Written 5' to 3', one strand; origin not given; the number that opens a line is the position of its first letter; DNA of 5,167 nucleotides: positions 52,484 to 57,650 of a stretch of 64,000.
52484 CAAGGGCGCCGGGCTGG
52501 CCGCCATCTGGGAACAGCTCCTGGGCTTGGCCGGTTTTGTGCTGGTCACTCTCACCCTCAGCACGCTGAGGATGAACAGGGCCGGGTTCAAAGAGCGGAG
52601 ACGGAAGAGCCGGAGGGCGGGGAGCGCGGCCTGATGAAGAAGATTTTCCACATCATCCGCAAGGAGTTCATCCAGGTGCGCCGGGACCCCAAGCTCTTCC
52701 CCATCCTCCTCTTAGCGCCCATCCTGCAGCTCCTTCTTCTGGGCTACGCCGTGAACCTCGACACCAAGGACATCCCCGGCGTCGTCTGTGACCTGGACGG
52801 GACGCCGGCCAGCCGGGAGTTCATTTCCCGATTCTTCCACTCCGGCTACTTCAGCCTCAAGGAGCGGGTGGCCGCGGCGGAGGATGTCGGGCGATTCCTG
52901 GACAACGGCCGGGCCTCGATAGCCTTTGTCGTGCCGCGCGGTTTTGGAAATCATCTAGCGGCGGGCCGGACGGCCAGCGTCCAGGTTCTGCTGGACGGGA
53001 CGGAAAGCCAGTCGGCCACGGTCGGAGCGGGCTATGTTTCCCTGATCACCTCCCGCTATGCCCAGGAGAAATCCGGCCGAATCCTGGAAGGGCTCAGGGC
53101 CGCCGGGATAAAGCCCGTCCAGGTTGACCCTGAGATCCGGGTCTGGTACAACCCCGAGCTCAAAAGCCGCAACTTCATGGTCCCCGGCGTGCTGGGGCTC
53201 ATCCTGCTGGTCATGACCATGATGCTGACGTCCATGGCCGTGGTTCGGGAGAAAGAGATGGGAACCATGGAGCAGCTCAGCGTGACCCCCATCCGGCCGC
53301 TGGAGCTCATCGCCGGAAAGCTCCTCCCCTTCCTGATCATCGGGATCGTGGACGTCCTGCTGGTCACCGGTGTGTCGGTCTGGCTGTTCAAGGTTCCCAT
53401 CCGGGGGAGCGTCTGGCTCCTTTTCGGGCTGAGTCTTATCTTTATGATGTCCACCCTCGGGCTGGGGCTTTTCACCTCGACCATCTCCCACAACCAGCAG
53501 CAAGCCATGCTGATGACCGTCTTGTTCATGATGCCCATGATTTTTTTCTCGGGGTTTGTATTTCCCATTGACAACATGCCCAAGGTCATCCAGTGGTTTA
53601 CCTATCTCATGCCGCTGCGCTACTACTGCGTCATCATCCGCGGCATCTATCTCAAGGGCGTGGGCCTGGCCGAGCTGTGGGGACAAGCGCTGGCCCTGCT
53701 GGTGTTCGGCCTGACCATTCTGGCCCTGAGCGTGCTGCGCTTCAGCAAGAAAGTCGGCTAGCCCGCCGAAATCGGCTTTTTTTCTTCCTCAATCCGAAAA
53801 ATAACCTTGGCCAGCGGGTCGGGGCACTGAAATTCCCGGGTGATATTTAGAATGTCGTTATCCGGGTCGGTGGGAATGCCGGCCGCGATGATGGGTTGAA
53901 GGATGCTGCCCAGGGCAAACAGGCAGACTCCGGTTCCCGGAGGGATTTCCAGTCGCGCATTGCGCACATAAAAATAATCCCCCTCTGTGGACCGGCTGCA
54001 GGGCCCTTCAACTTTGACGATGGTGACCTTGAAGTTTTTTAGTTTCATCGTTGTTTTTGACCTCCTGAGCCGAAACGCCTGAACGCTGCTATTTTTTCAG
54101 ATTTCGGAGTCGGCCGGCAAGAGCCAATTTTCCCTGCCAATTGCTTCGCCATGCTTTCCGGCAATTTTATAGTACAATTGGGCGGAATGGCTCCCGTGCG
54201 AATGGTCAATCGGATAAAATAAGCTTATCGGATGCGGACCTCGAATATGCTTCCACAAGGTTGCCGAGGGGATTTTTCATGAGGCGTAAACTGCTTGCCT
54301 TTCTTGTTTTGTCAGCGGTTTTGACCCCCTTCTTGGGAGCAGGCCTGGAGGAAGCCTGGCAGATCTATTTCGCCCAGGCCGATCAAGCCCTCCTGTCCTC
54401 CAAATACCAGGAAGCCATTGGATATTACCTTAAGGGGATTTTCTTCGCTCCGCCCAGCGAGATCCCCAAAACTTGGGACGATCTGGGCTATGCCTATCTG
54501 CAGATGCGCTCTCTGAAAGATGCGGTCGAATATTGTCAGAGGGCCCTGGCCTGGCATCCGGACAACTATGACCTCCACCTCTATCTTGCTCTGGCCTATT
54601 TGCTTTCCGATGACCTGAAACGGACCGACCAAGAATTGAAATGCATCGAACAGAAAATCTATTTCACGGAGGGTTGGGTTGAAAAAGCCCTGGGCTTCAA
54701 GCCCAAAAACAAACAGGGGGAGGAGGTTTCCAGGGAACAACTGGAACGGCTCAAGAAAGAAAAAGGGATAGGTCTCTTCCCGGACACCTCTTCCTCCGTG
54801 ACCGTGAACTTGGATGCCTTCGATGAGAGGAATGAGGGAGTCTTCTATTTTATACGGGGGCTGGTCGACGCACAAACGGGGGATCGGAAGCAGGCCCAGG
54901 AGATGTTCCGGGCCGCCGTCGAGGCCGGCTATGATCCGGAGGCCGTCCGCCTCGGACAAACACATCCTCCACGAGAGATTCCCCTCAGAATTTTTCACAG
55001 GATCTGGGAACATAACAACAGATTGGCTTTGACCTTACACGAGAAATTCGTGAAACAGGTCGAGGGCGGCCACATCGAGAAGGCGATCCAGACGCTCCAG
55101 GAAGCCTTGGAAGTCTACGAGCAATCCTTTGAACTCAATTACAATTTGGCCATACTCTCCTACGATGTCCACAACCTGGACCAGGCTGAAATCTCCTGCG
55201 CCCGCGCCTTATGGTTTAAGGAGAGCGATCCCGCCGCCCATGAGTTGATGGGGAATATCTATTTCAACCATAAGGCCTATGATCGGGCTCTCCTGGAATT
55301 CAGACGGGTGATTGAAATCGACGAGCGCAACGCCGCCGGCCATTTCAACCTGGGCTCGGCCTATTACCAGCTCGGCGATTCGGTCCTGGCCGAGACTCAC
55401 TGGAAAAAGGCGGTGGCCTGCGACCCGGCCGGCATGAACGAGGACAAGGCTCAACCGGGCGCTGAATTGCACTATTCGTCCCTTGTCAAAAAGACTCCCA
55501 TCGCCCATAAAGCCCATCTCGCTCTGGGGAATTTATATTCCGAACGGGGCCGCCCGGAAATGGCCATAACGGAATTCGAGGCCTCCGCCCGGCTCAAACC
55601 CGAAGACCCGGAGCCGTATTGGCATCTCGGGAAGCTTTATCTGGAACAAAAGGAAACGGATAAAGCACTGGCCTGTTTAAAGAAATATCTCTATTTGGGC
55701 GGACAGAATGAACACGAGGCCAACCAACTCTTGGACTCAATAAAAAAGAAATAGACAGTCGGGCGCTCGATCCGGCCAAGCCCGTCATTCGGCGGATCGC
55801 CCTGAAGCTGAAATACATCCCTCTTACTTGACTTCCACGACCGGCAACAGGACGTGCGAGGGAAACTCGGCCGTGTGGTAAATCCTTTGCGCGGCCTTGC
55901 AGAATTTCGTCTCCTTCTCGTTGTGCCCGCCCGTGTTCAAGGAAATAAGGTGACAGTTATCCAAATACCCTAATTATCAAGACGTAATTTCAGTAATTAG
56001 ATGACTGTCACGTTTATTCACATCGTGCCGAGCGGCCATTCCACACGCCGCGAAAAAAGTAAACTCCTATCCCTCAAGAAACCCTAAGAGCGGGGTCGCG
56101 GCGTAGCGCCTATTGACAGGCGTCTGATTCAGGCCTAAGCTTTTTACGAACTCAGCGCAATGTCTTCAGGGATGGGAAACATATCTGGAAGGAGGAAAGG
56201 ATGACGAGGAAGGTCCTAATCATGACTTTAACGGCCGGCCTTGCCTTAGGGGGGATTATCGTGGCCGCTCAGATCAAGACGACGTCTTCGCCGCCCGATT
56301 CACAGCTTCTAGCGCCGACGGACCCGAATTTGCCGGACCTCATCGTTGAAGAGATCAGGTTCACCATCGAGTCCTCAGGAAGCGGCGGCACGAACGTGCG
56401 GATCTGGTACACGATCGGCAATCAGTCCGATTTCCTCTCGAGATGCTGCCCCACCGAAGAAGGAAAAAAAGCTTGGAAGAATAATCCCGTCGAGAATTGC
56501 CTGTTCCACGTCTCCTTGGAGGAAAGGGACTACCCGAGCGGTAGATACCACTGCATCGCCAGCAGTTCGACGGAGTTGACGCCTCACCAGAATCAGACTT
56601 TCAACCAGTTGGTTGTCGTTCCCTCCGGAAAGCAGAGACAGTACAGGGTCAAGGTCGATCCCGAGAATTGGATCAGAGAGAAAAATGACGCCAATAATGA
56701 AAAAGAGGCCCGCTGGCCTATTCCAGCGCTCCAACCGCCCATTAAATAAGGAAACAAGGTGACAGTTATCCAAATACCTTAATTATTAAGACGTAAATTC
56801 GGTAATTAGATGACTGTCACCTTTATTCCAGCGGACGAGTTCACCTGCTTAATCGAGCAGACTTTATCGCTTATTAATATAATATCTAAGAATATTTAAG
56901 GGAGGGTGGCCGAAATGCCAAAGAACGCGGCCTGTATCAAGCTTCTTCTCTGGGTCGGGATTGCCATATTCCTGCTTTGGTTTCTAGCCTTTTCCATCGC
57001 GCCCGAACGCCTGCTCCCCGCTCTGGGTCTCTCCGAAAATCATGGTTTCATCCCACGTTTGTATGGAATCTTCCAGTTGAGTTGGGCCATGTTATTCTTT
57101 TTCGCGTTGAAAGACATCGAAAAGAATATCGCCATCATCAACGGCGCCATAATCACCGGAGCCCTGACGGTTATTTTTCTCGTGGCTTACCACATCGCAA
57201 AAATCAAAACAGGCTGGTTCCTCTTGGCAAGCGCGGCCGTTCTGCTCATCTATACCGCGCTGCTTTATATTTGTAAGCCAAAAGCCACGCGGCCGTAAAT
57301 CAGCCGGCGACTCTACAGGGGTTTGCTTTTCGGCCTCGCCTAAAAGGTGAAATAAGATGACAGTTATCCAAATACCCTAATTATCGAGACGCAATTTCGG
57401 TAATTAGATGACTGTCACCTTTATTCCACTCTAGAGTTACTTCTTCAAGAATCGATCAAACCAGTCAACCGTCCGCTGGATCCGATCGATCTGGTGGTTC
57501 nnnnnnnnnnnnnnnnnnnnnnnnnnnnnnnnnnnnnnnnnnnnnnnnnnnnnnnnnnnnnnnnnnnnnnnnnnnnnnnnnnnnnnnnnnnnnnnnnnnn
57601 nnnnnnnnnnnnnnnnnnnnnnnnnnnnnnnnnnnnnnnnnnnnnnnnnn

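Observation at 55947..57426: Three copies of a 72-nt palindromic element flanking two small secreted/membrane genes (MITE- or REP-like)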

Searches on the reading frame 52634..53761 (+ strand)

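Call 19: search_protein_families(library=pfam, proteins=[window:52634-53761:+], max_evalue=0.01)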
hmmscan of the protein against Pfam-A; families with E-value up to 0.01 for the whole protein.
window:52634-53761:+ (375 aa): 4 families
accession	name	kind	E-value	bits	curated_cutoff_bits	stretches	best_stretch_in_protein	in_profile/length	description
PF12698.13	ABC2_membrane_3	-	6.3e-51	173.9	31.6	1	24-368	6-347/347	ABC-2 family transporter protein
PF01061.29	ABC2_membrane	-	3.8e-35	121.8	26.9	1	179-339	47-210/211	ABC-2 type transporter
PF12679.13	ABC2_membrane_2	-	3.3e-15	56.5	27.2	1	7-373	3-281/283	ABC-2 family transporter protein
PF12730.13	ABC2_membrane_4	-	0.00018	22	27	1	187-309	56-176/179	ABC-2 family transporter protein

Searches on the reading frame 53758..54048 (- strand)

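Call 19: search_protein_families(library=pfam, proteins=[window:53758-54048:-], max_evalue=0.01)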
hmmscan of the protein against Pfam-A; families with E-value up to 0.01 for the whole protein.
window:53758-54048:- (96 aa): 0 families

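Call 87: search_protein_families(library=ncbifam, proteins=[window:53758-54048:-], max_evalue=0.01)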
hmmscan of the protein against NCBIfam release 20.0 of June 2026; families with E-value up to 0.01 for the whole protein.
window:53758-54048:- (96 aa): 1 family
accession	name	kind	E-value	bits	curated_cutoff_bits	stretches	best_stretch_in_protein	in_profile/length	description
TIGR04076.1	TIGR04076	subfamily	3.3e-13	50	33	1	4-90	2-90/91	TIGR04076 family protein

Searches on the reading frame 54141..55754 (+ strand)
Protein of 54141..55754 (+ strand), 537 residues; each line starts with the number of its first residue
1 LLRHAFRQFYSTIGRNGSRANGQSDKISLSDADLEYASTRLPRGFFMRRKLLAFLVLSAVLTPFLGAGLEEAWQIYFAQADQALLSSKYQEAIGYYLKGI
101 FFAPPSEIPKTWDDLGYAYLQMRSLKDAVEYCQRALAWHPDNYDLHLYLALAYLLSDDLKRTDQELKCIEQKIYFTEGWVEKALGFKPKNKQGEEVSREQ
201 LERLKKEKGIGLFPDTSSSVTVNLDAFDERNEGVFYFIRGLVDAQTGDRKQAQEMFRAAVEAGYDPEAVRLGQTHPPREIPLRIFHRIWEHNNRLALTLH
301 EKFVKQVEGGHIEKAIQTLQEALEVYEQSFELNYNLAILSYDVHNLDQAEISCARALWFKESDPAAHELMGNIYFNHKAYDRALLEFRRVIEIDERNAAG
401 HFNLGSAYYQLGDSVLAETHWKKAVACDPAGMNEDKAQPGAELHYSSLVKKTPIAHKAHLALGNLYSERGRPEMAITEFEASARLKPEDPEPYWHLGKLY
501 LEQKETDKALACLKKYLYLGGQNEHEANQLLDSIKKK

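Call 19: search_protein_families(library=pfam, proteins=[window:54141-55754:+], max_evalue=0.01)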
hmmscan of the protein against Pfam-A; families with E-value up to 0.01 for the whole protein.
window:54141-55754:+ (537 aa): 21 families
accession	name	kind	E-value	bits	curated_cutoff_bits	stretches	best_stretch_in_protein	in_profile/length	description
PF07719.23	TPR_2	-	1.4e-32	109.5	27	4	398-429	1-32/34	Tetratricopeptide repeat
PF13414.12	TPR_11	-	1.5e-26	92.3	26.8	3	371-412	1-42/42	TPR repeat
PF00515.34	TPR_1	-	6.4e-25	86.3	27.8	3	398-429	1-32/34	Tetratricopeptide repeat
PF13432.12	TPR_16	-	1.5e-23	83.3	32.7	3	460-522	1-63/65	Tetratricopeptide repeat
PF13181.12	TPR_8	-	1.7e-23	81.1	25.7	1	457-489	2-34/34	Tetratricopeptide repeat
PF14559.12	TPR_19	-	2.9e-22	79.2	25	3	468-523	3-58/68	Tetratricopeptide repeat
PF13428.12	TPR_14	-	1.1e-19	69.3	23.5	2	109-150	1-42/44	Tetratricopeptide repeat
PF13431.12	TPR_17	-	3.3e-19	67.9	24.4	1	131-159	1-29/34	Tetratricopeptide repeat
PF13424.12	TPR_12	-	7.6e-13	48.9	30.1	1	458-517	5-72/77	Tetratricopeptide repeat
PF13176.12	TPR_7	-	1.5e-09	37.6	27.9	0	458-491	1-36/36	Tetratricopeptide repeat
PF13371.12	TPR_9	-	4.8e-09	36.5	35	1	462-521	1-60/73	Tetratricopeptide repeat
PF23914.1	TPR_CcmH_CycH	-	7.6e-09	36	42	0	110-164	51-105/158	Cytochrome c-type biogenesis protein H TPR domain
PF07721.20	TPR_4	-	3.4e-08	33.8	27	0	398-421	1-24/26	Tetratricopeptide repeat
PF13174.12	TPR_6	-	1.8e-07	31.8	26.3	0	493-517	3-27/33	Tetratricopeptide repeat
PF12895.13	ANAPC3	-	2.9e-07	31.1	27.2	0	343-413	2-71/82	Anaphase-promoting complex, cyclosome, subunit 3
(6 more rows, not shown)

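Call 39: find_homologous_proteins(query=window:54141-55754:+, max_evalue=1e-20)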
Query window:54141-55754:+ (537 aa): 53 proteins with E <= 1e-20 among 8000 candidates.
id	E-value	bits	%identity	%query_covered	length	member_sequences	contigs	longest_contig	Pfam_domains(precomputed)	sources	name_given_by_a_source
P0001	0.0e+0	1121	100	91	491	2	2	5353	PF13431.13,PF23914.2,PF13414.13,PF13176.13,PF13428.13,PF07721.21,PF14559.13,PF13371.13,PF00515.35,PF12895.14,PF13424.13,PF21033.5,PF13432.13,PF13181.13,PF07719.24,PF13174.13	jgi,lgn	jgi:tetratricopeptide (TPR) repeat protein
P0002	4.0e-294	994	89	91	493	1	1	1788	PF13431.13,PF13414.13,PF13176.13,PF13428.13,PF07721.21,PF14559.13,PF13371.13,PF00515.35,PF12895.14,PF13424.13,PF21033.5,PF13432.13,PF13181.13,PF07719.24,PF13174.13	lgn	-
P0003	2.1e-207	708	66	88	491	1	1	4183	PF25063.1,PF13431.13,PF23914.2,PF13414.13,PF13428.13,PF14559.13,PF13371.13,PF00515.35,PF13424.13,PF21033.5,PF13432.13,PF13181.13,PF07719.24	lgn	-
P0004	1.7e-147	510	50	91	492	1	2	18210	PF25063.1,PF13431.13,PF23914.2,PF13414.13,PF13428.13,PF13374.13,PF14559.13,PF24575.2,PF13371.13,PF00515.35,PF12895.14,PF13424.13,PF21033.5,PF13432.13,PF13181.13,PF14561.13,PF07719.24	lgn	-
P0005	1.1e-127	445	48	86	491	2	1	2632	PF13431.13,PF23914.2,PF13414.13,PF13176.13,PF13428.13,PF07721.21,PF14559.13,PF24575.2,PF13371.13,PF00515.35,PF12895.14,PF13424.13,PF21033.5,PF13432.13,PF13181.13,PF07719.24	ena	-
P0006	6.1e-119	416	42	86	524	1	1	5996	PF13431.13,PF23914.2,PF13414.13,PF13176.13,PF13428.13,PF13374.13,PF14559.13,PF24575.2,PF13371.13,PF00515.35,PF12895.14,PF13424.13,PF21033.5,PF13432.13,PF13181.13,PF14561.13,PF07719.24,PF13174.13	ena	-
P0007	1.4e-118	415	42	86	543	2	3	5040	PF13431.13,PF23914.2,PF13414.13,PF13176.13,PF13428.13,PF14559.13,PF24575.2,PF00515.35,PF12895.14,PF13424.13,PF21033.5,PF13432.13,PF13181.13,PF07719.24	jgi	-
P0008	1.9e-117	411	43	91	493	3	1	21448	PF13431.13,PF13414.13,PF13176.13,PF13428.13,PF14559.13,PF13371.13,PF00515.35,PF13424.13,PF21033.5,PF13432.13,PF13181.13,PF07719.24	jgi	jgi:tetratricopeptide (TPR) repeat protein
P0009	2.6e-113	398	39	90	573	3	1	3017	PF25063.1,PF13431.13,PF23914.2,PF13414.13,PF13176.13,PF13428.13,PF13374.13,PF14559.13,PF24575.2,PF13371.13,PF26725.1,PF00515.35,PF12895.14,PF13424.13,PF21033.5,PF13432.13,PF13181.13,PF07719.24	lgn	-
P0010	1.5e-112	395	40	90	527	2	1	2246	PF25063.1,PF13431.13,PF23914.2,PF13414.13,PF13176.13,PF13428.13,PF13374.13,PF14559.13,PF24575.2,PF13371.13,PF00515.35,PF12895.14,PF13424.13,PF21033.5,PF13432.13,PF13181.13,PF07719.24,PF13174.13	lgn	-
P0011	9.4e-110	386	40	91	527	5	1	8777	PF13431.13,PF13414.13,PF13176.13,PF13428.13,PF25064.2,PF14559.13,PF24575.2,PF13371.13,PF17874.8,PF00515.35,PF12895.14,PF13424.13,PF21033.5,PF13432.13,PF09295.17,PF13181.13,PF07719.24,PF13174.13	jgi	-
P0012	3.7e-109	384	40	86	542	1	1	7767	PF25063.1,PF13431.13,PF09976.16,PF23914.2,PF13414.13,PF13176.13,PF13428.13,PF13374.13,PF14559.13,PF24575.2,PF25068.3,PF13371.13,PF00515.35,PF12895.14,PF13424.13,PF21033.5,PF13432.13,PF13181.13,PF07719.24,PF13174.13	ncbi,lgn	ncbi:MAG: tetratricopeptide repeat protein [Candidatus Aminicenantaceae bacterium]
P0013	2.2e-107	378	40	86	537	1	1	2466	PF13431.13,PF13414.13,PF13176.13,PF13428.13,PF13374.13,PF14559.13,PF24575.2,PF17874.8,PF00515.35,PF12895.14,PF13424.13,PF13432.13,PF13181.13,PF07719.24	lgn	-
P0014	8.6e-107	376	41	80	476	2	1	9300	PF13431.13,PF23914.2,PF20225.5,PF13414.13,PF13176.13,PF13428.13,PF13374.13,PF14559.13,PF24575.2,PF13371.13,PF00515.35,PF12895.14,PF13424.13,PF21033.5,PF13432.13,PF13181.13,PF14561.13,PF07719.24,PF13174.13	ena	-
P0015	2.4e-105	371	40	86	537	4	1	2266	PF13431.13,PF13414.13,PF13176.13,PF13428.13,PF13374.13,PF14559.13,PF24575.2,PF17874.8,PF00515.35,PF13424.13,PF21033.5,PF13432.13,PF13181.13,PF07719.24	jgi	-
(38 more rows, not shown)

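Call 40: find_encoding_contigs(protein=P0001, flank=10000, max_places=10)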
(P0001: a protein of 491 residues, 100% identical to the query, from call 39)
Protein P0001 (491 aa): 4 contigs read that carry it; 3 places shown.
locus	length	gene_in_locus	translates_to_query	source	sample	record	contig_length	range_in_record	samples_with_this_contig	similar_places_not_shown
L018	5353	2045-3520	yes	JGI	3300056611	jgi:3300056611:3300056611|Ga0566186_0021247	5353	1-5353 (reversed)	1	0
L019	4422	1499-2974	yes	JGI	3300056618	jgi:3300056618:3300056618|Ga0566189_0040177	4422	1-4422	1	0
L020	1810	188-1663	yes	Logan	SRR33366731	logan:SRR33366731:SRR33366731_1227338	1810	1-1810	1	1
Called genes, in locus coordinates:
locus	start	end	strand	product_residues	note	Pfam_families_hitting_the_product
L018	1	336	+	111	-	?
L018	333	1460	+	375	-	PF12679:ABC2_membrane_2, PF12698:ABC2_membrane_3, PF01061:ABC2_membrane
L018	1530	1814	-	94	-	-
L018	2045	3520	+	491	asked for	PF00515:TPR_1 (faint), PF07719:TPR_2 (faint), PF12895:ANAPC3 (faint), PF13174:TPR_6 (faint), PF13181:TPR_8 (faint), PF13414:TPR_11, PF13432:TPR_16 (weak), PF13414:TPR_11 (weak), +9 more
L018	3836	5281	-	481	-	PF12728:HTH_17 (weak), PF14659:Phage_int_SAM_3, PF00589:Phage_integrase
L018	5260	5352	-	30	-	?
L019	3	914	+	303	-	?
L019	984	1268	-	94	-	-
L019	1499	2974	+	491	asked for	PF00515:TPR_1 (faint), PF07719:TPR_2 (faint), PF12895:ANAPC3 (faint), PF13174:TPR_6 (faint), PF13181:TPR_8 (faint), PF13414:TPR_11, PF13432:TPR_16 (weak), PF13414:TPR_11 (weak), +9 more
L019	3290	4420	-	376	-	?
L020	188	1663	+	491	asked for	PF00515:TPR_1 (faint), PF07719:TPR_2 (faint), PF12895:ANAPC3 (faint), PF13174:TPR_6 (faint), PF13181:TPR_8 (faint), PF13414:TPR_11, PF13432:TPR_16 (weak), PF13414:TPR_11 (weak), +9 more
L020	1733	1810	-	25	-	?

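Call 41: find_encoding_contigs(protein=P0002, flank=10000)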
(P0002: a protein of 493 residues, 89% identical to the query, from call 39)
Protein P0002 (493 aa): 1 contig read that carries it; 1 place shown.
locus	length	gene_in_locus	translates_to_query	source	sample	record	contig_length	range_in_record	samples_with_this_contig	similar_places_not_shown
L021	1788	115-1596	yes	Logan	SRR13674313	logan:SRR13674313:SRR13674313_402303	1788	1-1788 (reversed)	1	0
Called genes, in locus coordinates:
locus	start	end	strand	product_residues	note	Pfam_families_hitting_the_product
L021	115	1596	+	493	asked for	PF13432:TPR_16 (faint), PF00515:TPR_1 (faint), PF07719:TPR_2 (faint), PF12895:ANAPC3 (faint), PF13174:TPR_6 (faint), PF13176:TPR_7 (faint), PF13181:TPR_8 (faint), PF13414:TPR_11, +7 more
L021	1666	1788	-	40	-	?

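Call 42: find_encoding_contigs(protein=P0003, flank=10000)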
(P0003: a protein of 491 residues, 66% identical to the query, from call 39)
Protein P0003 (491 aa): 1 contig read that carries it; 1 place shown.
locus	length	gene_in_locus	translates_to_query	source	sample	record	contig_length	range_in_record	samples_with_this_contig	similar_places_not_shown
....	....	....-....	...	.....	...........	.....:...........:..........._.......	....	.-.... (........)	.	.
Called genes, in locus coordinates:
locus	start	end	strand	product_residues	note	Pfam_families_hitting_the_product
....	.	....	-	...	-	?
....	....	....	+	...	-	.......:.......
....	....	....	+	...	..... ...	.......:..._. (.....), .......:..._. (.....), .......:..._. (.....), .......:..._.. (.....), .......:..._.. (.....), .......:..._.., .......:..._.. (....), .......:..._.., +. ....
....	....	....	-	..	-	?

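Call 64: search_protein_families(library=pfam, proteins=[L018:3836-5281:-], max_evalue=0.001)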
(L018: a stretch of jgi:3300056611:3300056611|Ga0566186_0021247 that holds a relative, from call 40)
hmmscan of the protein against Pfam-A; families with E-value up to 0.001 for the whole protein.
L018:3836-5281:- (481 aa): 3 families
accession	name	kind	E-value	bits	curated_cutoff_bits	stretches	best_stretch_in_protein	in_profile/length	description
PF00589.27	Phage_integrase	-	2.1e-35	122.5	27.1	1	270-433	2-169/172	Phage integrase family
PF14659.12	Phage_int_SAM_3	-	2.8e-10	40.7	22.6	1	164-217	2-56/58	Phage integrase, N-terminal SAM-like domain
PF12728.13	HTH_17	-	8.6e-07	29.6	27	1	4-50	1-49/51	Helix-turn-helix domain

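Call 87: search_protein_families(library=ncbifam, proteins=[L018:3836-5281:-], max_evalue=0.01)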
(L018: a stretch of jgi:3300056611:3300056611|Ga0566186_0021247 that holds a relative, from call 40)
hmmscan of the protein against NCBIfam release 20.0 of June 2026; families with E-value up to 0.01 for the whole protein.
L018:3836-5281:- (481 aa): 14 families
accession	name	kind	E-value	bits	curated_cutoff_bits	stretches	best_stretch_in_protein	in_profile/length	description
NF040815.2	recomb_XerA_Arch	equivalog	3.1e-34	118.7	220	1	193-440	26-262/263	site-specific tyrosine recombinase/integron integrase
TIGR02224.1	recomb_XerC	equivalog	4.6e-28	98.4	335.15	1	200-442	38-287/295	tyrosine recombinase XerC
TIGR02225.1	recomb_XerD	equivalog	8.8e-27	94.2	329.6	1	201-442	36-284/290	site-specific tyrosine recombinase XerD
NF001399.0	PRK00283.1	subfamily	3.1e-25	89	279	1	200-444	45-295/300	tyrosine recombinase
TIGR02249.1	integrase_gron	subfamily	8.5e-22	77.9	265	2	373-432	240-300/315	integron integrase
NF003462.0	PRK05084.1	equivalog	1.4e-17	63.5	267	1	290-444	200-356/360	tyrosine recombinase XerS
NF002331.0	PRK01287.1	subfamily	2.4e-15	56.4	371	1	288-440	165-320/365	site-specific tyrosine recombinase XerC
NF011946.0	PRK15417.1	equivalog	7.1e-12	45.1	435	1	373-432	255-315/337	integron integrase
NF007371.0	PRK09871.1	subfamily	4e-07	29.8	222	1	291-433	32-175/198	tyrosine-type DNA invertase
NF040693.1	recomb_GmtY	equivalog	2.4e-06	27.1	340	1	362-440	357-440/441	gamma-mobile-trio recombinase GmtY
NF007370.0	PRK09870.1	subfamily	0.00016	21.4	221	1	269-433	11-180/200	tyrosine-type DNA invertase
NF007246.0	PRK09692.1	domain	0.0015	17.2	434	1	290-422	238-365/413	integrase domain-containing protein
NF041502.1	integrase_1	equivalog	0.0045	15.8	350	0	396-434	324-362/484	site-specific integrase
TIGR01764.1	excise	domain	0.0087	16.4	28.8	0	4-49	1-48/49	excisionase family DNA-binding protein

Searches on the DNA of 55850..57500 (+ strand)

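Call 38: search_dna_similar(query=window:56744-56835:+, collection=plasmids, mode=distant, max_evalue=0.01)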
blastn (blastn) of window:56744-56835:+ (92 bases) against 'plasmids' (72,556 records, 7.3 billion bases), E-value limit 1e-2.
No match.

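Call 72: search_rna_families(source=window, start=55850, end=57500, threshold=evalue, max_evalue=1)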
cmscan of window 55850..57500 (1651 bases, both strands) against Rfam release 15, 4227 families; matches with E-value up to 1: 1.
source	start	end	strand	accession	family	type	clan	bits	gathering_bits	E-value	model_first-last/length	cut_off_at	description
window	56756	56824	-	RF03839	MIR2599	Gene; miRNA;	-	20.7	120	0.67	1-132/132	no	MIR2599 microRNA precursor family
